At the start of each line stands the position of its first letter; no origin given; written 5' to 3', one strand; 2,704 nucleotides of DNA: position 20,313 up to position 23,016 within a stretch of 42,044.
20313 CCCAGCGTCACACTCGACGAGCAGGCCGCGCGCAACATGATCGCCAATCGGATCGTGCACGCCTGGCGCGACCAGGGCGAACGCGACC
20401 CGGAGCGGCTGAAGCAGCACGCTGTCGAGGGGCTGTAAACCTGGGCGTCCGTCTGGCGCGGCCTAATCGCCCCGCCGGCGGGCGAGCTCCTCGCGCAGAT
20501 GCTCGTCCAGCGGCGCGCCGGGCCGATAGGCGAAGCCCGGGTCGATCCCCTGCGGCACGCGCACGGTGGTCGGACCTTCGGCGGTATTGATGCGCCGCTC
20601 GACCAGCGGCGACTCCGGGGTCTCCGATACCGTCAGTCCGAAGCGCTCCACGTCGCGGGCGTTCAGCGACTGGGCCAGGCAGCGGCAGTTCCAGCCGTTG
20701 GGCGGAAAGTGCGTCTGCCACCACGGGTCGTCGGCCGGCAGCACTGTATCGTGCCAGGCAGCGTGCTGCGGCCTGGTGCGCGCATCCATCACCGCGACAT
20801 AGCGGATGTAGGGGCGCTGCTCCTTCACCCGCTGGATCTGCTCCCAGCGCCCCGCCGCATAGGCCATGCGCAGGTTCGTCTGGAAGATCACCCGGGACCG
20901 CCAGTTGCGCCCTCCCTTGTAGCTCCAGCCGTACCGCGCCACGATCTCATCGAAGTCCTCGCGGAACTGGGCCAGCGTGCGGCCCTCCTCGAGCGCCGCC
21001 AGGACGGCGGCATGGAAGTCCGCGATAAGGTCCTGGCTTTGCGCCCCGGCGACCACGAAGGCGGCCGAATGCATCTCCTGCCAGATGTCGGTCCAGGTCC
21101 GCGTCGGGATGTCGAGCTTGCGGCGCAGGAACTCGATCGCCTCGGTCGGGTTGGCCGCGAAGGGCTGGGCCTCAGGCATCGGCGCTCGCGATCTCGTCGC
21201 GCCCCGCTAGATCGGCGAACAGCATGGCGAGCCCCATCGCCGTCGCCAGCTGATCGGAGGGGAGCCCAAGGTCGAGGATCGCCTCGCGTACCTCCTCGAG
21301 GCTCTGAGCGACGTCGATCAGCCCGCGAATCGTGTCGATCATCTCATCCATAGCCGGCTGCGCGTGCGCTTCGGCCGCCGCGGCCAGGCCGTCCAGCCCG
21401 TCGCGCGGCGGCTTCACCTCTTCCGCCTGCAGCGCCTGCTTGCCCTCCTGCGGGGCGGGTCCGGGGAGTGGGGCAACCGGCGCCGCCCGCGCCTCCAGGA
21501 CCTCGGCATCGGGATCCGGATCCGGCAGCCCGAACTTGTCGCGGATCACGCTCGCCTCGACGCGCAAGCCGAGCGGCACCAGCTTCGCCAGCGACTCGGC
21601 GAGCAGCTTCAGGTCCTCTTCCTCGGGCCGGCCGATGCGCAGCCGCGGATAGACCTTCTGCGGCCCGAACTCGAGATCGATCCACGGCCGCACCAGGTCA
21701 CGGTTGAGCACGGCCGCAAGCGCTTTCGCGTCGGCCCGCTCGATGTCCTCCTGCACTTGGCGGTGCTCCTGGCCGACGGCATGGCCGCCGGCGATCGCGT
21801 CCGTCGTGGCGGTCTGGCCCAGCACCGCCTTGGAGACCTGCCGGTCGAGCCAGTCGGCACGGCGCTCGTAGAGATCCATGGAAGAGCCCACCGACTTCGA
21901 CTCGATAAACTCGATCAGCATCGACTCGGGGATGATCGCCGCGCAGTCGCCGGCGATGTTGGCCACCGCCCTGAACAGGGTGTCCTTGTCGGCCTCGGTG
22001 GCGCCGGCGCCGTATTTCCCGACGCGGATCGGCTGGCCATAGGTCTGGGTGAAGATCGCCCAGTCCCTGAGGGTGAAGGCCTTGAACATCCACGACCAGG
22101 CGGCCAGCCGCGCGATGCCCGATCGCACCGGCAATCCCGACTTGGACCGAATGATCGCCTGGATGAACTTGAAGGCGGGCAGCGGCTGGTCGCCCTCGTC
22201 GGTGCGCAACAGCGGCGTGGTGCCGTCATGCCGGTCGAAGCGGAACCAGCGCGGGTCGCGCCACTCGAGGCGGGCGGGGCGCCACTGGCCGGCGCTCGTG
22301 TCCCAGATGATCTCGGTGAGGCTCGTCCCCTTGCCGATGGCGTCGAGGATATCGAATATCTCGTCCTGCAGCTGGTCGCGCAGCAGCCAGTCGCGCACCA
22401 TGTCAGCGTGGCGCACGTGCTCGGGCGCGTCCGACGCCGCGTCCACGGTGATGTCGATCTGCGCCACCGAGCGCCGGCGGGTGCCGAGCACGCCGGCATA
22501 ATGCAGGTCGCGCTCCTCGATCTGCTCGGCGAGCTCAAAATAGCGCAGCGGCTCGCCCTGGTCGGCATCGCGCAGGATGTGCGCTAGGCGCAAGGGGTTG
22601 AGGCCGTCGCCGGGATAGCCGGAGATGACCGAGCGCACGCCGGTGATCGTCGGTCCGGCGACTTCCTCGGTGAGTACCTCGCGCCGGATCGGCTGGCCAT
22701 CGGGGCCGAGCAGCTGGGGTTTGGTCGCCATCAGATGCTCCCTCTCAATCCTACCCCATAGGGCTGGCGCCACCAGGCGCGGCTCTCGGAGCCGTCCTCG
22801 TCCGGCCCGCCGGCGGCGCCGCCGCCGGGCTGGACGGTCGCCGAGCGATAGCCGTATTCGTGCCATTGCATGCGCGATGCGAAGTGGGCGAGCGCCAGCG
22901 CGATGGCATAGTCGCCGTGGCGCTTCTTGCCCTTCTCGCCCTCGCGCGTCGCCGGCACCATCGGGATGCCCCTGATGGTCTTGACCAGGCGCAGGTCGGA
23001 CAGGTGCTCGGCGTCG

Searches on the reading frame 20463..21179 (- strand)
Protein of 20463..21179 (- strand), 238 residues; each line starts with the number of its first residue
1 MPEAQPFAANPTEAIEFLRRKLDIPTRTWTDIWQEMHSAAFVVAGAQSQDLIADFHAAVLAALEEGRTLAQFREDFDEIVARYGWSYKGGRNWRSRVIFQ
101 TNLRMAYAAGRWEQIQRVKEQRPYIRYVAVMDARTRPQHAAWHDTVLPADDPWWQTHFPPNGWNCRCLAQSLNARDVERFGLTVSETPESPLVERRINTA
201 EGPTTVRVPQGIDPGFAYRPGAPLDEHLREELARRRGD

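Call 4: search_protein_families(library=pfam, proteins=[window:20463-21179:-], max_evalue=0.01)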
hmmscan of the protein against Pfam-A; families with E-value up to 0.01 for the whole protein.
window:20463-21179:- (238 aa): 1 family
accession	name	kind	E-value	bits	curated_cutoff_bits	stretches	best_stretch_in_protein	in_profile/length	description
PF04233.19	Phage_Mu_F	-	1.4e-21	77.7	29.6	1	55-168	3-110/112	Phage Mu protein F like protein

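Call 19: find_related_loci(query=window:20463-21179:-, collection=genome_contigs, flank=9000)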
Query window:20463-21179:- (238 aa) in genome_contigs; peptide patterns used: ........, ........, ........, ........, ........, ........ (x = any residue, [..] = any of these).
225 stretches matched a pattern; 124 encode a relative of the query (tblastn E <= 1e-3); the best 80 are kept; 80 distinct loci.
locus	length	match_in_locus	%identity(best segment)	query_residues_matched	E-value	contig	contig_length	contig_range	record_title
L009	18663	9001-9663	76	3-222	2e-113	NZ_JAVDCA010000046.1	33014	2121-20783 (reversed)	Astrobacterium formosum strain Astr-EGSB 46, whole genome shotgun sequence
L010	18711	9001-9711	71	1-232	1e-112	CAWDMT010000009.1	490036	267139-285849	MAG: uncultured Alphaproteobacteria bacterium isolate MFD03066.bin.2.46 genome assembly, contig: contig_45627, whole gen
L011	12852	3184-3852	72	5-226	1e-109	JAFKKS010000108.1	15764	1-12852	MAG: Hyphomicrobiales bacterium isolate SCN18_30_10_14_R2_B_64_10 SCN18_30_10_14_R2_B_scaffold_2145, whole genome shotgu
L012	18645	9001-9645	74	6-222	2e-105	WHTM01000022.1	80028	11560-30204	MAG: Hyphomicrobiales bacterium isolate Dino_bin37 NODE_300_length_80028_cov_4.15657, whole genome shotgun sequence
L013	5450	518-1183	66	1-221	4e-103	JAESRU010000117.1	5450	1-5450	MAG: Hyphomicrobiales bacterium isolate NORP267 Contig_source1383C_20782, whole genome shotgun sequence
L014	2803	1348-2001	68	1-221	2e-104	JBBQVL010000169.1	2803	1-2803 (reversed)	MAG: Hyphomicrobiales bacterium isolate Co_metawrap_1994 Cmw_1994_k141_19276958_length_2803_cov_6.2716, whole genome sho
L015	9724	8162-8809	67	3-221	2e-99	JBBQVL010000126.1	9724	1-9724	MAG: Hyphomicrobiales bacterium isolate Co_metawrap_1994 Cmw_1994_k141_25573042_length_9724_cov_18.9925, whole genome sh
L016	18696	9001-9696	64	3-235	5e-97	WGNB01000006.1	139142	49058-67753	MAG: Rhodopseudomonas sp. isolate RI_341 c_000000008330, whole genome shotgun sequence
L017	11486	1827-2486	65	3-221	7e-95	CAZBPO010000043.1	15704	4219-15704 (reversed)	MAG TPA_asm: uncultured Flavobacteriaceae bacterium isolate SRP344714_co1_160 genome assembly, contig: NODE_6916_length_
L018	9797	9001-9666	62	1-221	8e-93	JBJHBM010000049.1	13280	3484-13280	MAG: Alphaproteobacteria bacterium isolate SF2967_J5348.semibin_refined.035 NODE_4387_length_13280_cov_2.804303, whole g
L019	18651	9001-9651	62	7-221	3e-92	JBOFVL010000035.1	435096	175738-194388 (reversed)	MAG: Afipia sp. isolate WFFMC_MAG_579 k139_30336_flag=0_multi=21.9231_len=435096, whole genome shotgun sequence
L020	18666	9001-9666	60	1-221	8e-92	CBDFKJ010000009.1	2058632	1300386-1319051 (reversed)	MAG: Alphaproteobacteria bacterium isolate 4e2e0cdd-c8b5-4f6c-a48e-51141fbf2597 genome assembly, contig: contig_9, whole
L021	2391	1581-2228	63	7-221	5e-95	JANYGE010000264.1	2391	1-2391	MAG: Hyphomicrobiales bacterium isolate 340R_metabinner_39 340R_k141_189192, whole genome shotgun sequence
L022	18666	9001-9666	60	1-221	2e-91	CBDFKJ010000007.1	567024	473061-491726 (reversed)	MAG: Alphaproteobacteria bacterium isolate 4e2e0cdd-c8b5-4f6c-a48e-51141fbf2597 genome assembly, contig: contig_7, whole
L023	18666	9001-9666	59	3-221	2e-86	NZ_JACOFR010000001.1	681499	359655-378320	Bradyrhizobium sp. BR 10289 NODE_1_length_681499_cov_127.956346, whole genome shotgun sequence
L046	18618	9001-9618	45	13-220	4e-61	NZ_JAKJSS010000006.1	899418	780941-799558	Vibrio nomapromontoriensis strain JAMM1728 JAMM1728_scaffold_0, whole genome shotgun sequence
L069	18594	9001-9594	40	13-220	1e-50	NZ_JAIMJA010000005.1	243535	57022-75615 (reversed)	Motilimonas cestriensis strain MKS20 NODE_5_length_243535, whole genome shotgun sequence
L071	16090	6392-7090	41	11-221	1e-49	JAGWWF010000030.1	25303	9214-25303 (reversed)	MAG: Alphaproteobacteria bacterium isolate REEB437 contig-150_3434, whole genome shotgun sequence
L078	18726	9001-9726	36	11-236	9e-47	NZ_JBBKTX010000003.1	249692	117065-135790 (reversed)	Oceanobacter antarcticus strain wDCs-4 NODE_3_length_249692_cov_30.929651, whole genome shotgun sequence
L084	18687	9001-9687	36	8-220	5e-45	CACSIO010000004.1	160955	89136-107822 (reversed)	BD1-7 clade bacterium isolate SB11_3 genome assembly, contig: SB11_3_contig_12, whole genome shotgun sequence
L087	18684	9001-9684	36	11-222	6e-44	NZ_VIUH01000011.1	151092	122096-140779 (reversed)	Pseudomonas sp. SJZ079 Ga0314245_111, whole genome shotgun sequence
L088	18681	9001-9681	38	11-221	6e-44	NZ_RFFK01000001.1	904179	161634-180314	Pseudomonas sp. AOB-7 AOB_7_1, whole genome shotgun sequence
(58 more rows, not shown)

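Call 23: search_protein_families(library=pfam, proteins=[L010:10121-11167:-, L046:11745-13256:+, L069:11302-12078:+, L071:8763-9626:+, L078:11795-12538:+, L084:9931-11508:+, L087:10992-11822:-, L087:13012-13854:+, L088:10915-12282:-, L088:13219-14721:+], max_evalue=0.001)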
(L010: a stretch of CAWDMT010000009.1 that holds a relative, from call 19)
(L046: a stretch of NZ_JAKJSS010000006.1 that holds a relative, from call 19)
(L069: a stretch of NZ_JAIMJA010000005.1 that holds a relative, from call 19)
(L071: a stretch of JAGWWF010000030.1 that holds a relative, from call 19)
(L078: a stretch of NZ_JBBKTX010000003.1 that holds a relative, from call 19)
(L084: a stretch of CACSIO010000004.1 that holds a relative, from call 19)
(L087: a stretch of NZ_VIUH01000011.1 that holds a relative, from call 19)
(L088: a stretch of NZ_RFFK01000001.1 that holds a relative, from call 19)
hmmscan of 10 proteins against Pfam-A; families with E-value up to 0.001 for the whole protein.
L010:10121-11167:- (348 aa): 0 families

L046:11745-13256:+ (503 aa): 1 family
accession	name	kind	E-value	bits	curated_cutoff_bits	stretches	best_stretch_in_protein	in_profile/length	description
PF00078.32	RVT_1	-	9.5e-11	42.2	29.6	1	118-263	48-192/205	Reverse transcriptase (RNA-dependent DNA polymerase)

L069:11302-12078:+ (258 aa): 0 families

L071:8763-9626:+ (287 aa): 1 family
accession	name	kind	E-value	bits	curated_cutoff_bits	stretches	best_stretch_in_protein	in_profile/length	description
PF00565.23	SNase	-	1.1e-06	29.5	21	1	200-276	2-76/107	Staphylococcal nuclease homologue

L078:11795-12538:+ (247 aa): 1 family
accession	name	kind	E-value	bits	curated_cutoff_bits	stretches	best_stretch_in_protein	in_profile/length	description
PF05615.18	THOC7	-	3.5e-05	24.5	28.7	1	65-162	24-113/136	Tho complex subunit 7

L084:9931-11508:+ (525 aa): 3 families
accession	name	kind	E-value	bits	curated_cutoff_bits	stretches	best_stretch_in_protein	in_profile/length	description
PF07693.20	KAP_NTPase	-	1.2e-43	149.9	20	1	36-303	1-232/293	KAP family P-loop domain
PF24883.2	NPHP3_N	-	0.00034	21.3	24.8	0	185-253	86-151/164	Nephrocystin 3, N-terminal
PF13401.12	AAA_22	-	0.00035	21.3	27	0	60-103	10-53/130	AAA domain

L087:10992-11822:- (276 aa): 0 families

L087:13012-13854:+ (280 aa): 0 families

L088:10915-12282:- (455 aa): 1 family
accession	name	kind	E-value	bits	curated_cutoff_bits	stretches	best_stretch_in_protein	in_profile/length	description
PF04607.23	RelA_SpoT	-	2.4e-18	66.9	27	1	134-271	2-110/113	Region found in RelA / SpoT proteins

L088:13219-14721:+ (500 aa): 2 families
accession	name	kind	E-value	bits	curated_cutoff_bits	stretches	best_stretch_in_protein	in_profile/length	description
PF21431.3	Col-Pyo_DNase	-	4.5e-53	179.1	27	1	375-498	1-124/124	Colicin/Pyocin-S2, DNase domain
PF06958.17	Pyocin_S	-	1.4e-21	77.9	22.5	1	247-366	11-138/139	S-type Pyocin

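Call 24: search_protein_families(library=padloc, proteins=[L010:10121-11167:-, L046:11745-13256:+, L069:11302-12078:+, L071:8763-9626:+, L078:11795-12538:+, L084:9931-11508:+, L087:10992-11822:-, L087:13012-13854:+, L088:10915-12282:-, L088:13219-14721:+], max_evalue=0.001)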
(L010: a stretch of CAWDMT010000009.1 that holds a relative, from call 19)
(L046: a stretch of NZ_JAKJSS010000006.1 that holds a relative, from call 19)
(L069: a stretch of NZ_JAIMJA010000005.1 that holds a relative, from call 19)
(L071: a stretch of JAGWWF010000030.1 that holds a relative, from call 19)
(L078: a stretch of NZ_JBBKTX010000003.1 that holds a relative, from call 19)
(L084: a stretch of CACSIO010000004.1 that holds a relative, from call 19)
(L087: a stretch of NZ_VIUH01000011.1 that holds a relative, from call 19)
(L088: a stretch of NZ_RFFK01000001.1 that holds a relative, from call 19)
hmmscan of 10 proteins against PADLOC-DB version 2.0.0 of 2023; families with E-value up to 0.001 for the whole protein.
L010:10121-11167:- (348 aa): 0 families

L046:11745-13256:+ (503 aa): 53 families (the best 25 are shown)
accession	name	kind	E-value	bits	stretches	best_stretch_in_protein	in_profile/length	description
PDLC02181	Drt5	-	3.1e-178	592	1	10-493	3-492/493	-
PDLC03753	Drt5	-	9.8e-174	577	1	9-493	2-481/482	DRT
PDLC02182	Drt5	-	5.3e-98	326.8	1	137-493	7-369/370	-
PDLC03783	Drt8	-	6e-31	106.3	1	12-443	15-441/493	DRT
PDLC03758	RT_UG20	-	5.2e-24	83.2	1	121-490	127-510/511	DRT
PDLC03759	RT_UG21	-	2.6e-18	64.1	1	124-430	127-436/503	DRT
PDLC03756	RT_UG19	-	1.6e-16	58.5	1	123-457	130-448/562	DRT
PDLC03772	RT_UG33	-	7.7e-16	56.1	1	105-309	99-291/490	DRT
PDLC03760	RT_UG22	-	1.2e-15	55.6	1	131-467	115-458/476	DRT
PDLC01136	RT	-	2e-15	55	1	134-264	124-246/263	RT (reverse transcriptase)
PDLC03770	RT_UG31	-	4.4e-14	50.5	1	97-365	84-334/456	DRT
PDLC03771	RT_UG32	-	7.4e-14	49.3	1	121-265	144-287/521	DRT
PDLC03749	RT_UG13a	-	4.9e-13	46.9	1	117-419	137-443/589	DRT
PDLC01607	RT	-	1.9e-11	42.4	1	110-264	24-151/161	"CAS-I,CAS-II,CAS-III,CAS-IV,CAS-V,CAS-VI; acquisition_associated"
PDLC03779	RT_UG4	-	5e-11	40.3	1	127-262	104-245/307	DRT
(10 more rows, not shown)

L069:11302-12078:+ (258 aa): 0 families

L071:8763-9626:+ (287 aa): 0 families

L078:11795-12538:+ (247 aa): 3 families
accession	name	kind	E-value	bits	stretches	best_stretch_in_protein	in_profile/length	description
PDLC03865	LmuB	-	0.00025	17.4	1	82-218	718-860/1007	-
PDLC00262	LmuB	-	0.00034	17.6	1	67-218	191-332/588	AAA ATPase domain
PDLC00930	Cas12u1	-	0.00048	17.1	1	119-224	38-142/533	Cas12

L084:9931-11508:+ (525 aa): 10 families
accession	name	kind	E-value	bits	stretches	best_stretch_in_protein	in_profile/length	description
PDLC04959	PDC-S20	-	6.7e-89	297.5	1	31-427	18-389/464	-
PDLC04956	PDC-S20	-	1.6e-53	180.7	1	31-385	11-341/450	-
PDLC04957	PDC-S20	-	2e-35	121.2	1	31-452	5-397/446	-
PDLC04958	PDC-S20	-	1.3e-33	115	1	30-413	2-360/458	-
PDLC02210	QatA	-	7.6e-15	52.4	1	32-276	10-255/593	-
PDLC02209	QatA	-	4.4e-14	50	1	32-275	11-253/646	-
PDLC02361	PifA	-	2.1e-13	47.8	1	37-297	22-254/720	PifA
PDLC04140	mad8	-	2.1e-06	25.5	1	58-274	30-243/314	mads_8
PDLC05031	PDC-S49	-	5.1e-05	20.3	1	40-88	10-58/624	-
PDLC05030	PDC-S49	-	0.0009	16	0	40-78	7-43/629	-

L087:10992-11822:- (276 aa): 0 families

L087:13012-13854:+ (280 aa): 0 families

L088:10915-12282:- (455 aa): 0 families

L088:13219-14721:+ (500 aa): 0 families

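Call 97: find_related_loci(query=window:20463-21179:-, collection=viral_contigs, flank=9000)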
Query window:20463-21179:- (238 aa) in viral_contigs; peptide patterns used: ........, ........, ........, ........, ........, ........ (x = any residue, [..] = any of these).
206 stretches matched a pattern; 198 encode a relative of the query (tblastn E <= 1e-3); the best 80 are kept; 80 distinct loci.
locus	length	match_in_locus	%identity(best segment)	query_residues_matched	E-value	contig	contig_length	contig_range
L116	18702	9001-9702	71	3-235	9e-115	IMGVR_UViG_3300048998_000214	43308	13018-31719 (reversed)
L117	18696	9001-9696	67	1-232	3e-109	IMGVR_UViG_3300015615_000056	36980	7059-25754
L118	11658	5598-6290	69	3-232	1e-108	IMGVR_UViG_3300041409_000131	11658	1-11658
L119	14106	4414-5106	69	3-232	1e-108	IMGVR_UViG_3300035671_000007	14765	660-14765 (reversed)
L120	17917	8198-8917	67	1-235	2e-105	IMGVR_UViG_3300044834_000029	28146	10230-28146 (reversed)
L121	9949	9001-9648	71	7-221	9e-105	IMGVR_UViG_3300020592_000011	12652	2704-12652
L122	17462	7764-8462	65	4-235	3e-103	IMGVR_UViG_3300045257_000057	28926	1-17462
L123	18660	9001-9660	65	3-221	3e-98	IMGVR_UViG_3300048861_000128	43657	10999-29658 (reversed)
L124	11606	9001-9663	65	3-221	3e-98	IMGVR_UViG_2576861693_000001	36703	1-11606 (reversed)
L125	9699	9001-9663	65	3-221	6e-98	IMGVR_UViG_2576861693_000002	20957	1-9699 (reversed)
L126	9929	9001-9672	63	3-221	4e-96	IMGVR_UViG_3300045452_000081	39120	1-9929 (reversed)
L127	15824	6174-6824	63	2-221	4e-95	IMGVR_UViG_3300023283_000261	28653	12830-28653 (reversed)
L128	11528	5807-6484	61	3-225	8e-90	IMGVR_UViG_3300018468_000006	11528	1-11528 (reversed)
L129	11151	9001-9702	59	3-230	4e-89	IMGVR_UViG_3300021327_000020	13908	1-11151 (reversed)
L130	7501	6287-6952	60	3-221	1e-87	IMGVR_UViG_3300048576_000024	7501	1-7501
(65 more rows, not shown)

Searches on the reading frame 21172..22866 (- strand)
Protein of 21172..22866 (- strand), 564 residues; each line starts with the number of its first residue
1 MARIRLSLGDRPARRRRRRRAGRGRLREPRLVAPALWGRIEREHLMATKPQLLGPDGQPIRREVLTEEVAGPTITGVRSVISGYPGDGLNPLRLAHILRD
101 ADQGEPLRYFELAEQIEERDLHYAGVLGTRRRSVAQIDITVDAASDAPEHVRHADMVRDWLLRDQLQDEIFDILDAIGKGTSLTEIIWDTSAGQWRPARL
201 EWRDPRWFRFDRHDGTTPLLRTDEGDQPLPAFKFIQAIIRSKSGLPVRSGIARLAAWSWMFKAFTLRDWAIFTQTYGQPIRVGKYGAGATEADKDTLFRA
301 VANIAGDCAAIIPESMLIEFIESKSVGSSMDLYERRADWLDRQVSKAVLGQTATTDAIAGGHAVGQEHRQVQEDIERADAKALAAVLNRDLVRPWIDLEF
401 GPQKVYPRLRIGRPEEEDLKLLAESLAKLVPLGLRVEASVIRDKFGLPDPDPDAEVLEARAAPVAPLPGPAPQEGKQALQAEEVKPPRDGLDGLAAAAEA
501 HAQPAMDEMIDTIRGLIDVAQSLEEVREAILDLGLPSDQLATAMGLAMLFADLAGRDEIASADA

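Call 4: search_protein_families(library=pfam, proteins=[window:21172-22866:-], max_evalue=0.01)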
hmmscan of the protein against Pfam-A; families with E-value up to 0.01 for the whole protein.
window:21172-22866:- (564 aa): 1 family
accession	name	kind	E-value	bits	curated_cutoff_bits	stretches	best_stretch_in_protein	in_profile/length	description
PF06074.18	Portal_Mu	-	9.9e-105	351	23.9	1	111-447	2-336/336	Portal protein of Mu bacteriophage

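Call 93: search_dna_similar(query=window:21172-22866:-, collection=phages, mode=protein, max_evalue=1e-30, max_rows=12)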
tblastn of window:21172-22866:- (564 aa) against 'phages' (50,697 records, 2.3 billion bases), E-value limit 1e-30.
Records with a match: 300; places in all: 300; records where one place covers at least 80% of the query: 130.
Best place of each record, by identity: <60% 300.
By first word of the organism name: Pseudomonas 147; Ralstonia 96; Vibrio 12; Escherichia 6; Yersinia 5; Rhodovulum 4; Bacteriophage 3; Klebsiella 3; Rhodobacter 2; Ochrobactrum 2; and 14 more.
By host as written in the record: Ralstonia solanacearum 69; Pseudomonas aeruginosa 52; - 40; Pseudomonas aeruginosa PA14 32; Vibrio sp. 9; Ralstonia solanacearum Race 3, Biovar 1 6; Yersinia pestis EV76-CN 4; Escherichia coli 3; and 67 more.
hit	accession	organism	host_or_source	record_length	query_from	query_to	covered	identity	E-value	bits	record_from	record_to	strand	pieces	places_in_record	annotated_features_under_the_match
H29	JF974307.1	Rhodovulum phage RS1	Rhodovulum sp. P122A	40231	45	564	92%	56.7%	0e+0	576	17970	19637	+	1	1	hypothetical protein (x2)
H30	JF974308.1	Rhodobacter phage RC1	Rhodobacter sp. E32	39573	45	564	92%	56.7%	0e+0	576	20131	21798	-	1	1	hypothetical protein (x3)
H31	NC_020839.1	Rhodobacter phage RC1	Rhodobacter sp. E32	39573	45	564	92%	56.7%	0e+0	576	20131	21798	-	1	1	portal protein | minor head protein and DNA pilot | hypothetical protein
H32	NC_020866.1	Rhodovulum phage RS1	Rhodovulum sp. P122A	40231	45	564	92%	56.7%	0e+0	576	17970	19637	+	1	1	portal protein | minor head protein and DNA pilot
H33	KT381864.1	Thiobacimonas phage vB_ThpS-P1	Thiobacimonas profunda JLT2016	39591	42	556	91%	56.5%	2e-179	567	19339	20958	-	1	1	hypothetical protein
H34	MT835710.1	Bacteriophage sp.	human fecal samples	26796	37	559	93%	42.5%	2e-116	385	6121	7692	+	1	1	record has no annotation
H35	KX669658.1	Ochrobactrum phage POA1180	Ochrobactrum anthropi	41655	39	549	91%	40.1%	3e-102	344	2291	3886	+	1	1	hypothetical protein | terminase large subunit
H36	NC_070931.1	Ochrobactrum phage POA1180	Ochrobactrum anthropi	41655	39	549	91%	40.1%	3e-102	344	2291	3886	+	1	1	hypothetical protein | terminase large subunit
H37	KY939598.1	Alteromonadaceae phage B23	Alteromonadaceae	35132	57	457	71%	50.9%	3e-113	376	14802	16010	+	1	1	hypothetical protein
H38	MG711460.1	Faecalibacterium phage FP_Mushu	Faecalibacterium prausnitzii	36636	46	556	91%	35.8%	6e-79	277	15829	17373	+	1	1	portal protein | DNA methyltransferase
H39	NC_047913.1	Faecalibacterium phage FP_Mushu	Faecalibacterium prausnitzii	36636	46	556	91%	35.8%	6e-79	277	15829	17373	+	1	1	portal protein | DNA methyltransferase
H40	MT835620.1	Bacteriophage sp.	human fecal samples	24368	46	556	91%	35.8%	6e-79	276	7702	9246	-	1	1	record has no annotation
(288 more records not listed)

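Call 94: get_annotated_region(hit=H32, flank=6500)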
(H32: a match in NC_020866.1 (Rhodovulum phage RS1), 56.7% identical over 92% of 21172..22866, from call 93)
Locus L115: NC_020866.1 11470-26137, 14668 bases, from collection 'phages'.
description: Rhodovulum phage RS1 genomic sequence.
organism: Rhodovulum phage RS1 (NCBI taxid 754056)
taxonomy: Viruses; Duplodnaviria; Heunggongvirae; Uroviricota; Caudoviricetes
host: Rhodovulum sp. P122A; source: -; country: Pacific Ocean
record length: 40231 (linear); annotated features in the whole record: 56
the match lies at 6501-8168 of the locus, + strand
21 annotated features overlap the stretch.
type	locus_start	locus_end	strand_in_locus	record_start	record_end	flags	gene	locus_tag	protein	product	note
CDS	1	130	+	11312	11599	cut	-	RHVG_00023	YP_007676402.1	hypothetical protein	-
CDS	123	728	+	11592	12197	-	-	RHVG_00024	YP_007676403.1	DNA methyltransferase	-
CDS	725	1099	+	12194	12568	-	-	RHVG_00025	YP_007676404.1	late transcriptional activator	-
CDS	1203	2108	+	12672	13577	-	-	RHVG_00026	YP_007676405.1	endolysin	-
CDS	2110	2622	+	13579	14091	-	-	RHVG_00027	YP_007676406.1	hypothetical protein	-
CDS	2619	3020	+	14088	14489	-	-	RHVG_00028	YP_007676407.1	hypothetical protein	-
CDS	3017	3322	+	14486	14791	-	-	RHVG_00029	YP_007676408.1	hypothetical protein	-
CDS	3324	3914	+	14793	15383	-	-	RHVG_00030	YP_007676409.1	terminase small subunit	-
CDS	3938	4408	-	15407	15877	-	-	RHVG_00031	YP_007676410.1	hypothetical protein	-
CDS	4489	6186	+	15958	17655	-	-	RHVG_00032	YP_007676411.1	hypothetical protein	-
CDS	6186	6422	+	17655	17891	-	-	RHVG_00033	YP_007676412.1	hypothetical protein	-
CDS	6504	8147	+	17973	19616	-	-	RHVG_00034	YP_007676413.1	portal protein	-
CDS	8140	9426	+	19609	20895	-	-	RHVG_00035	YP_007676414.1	minor head protein and DNA pilot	-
CDS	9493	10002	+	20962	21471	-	-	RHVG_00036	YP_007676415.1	tail completion or Neck1 protein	-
CDS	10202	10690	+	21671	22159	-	-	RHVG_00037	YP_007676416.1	hypothetical protein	-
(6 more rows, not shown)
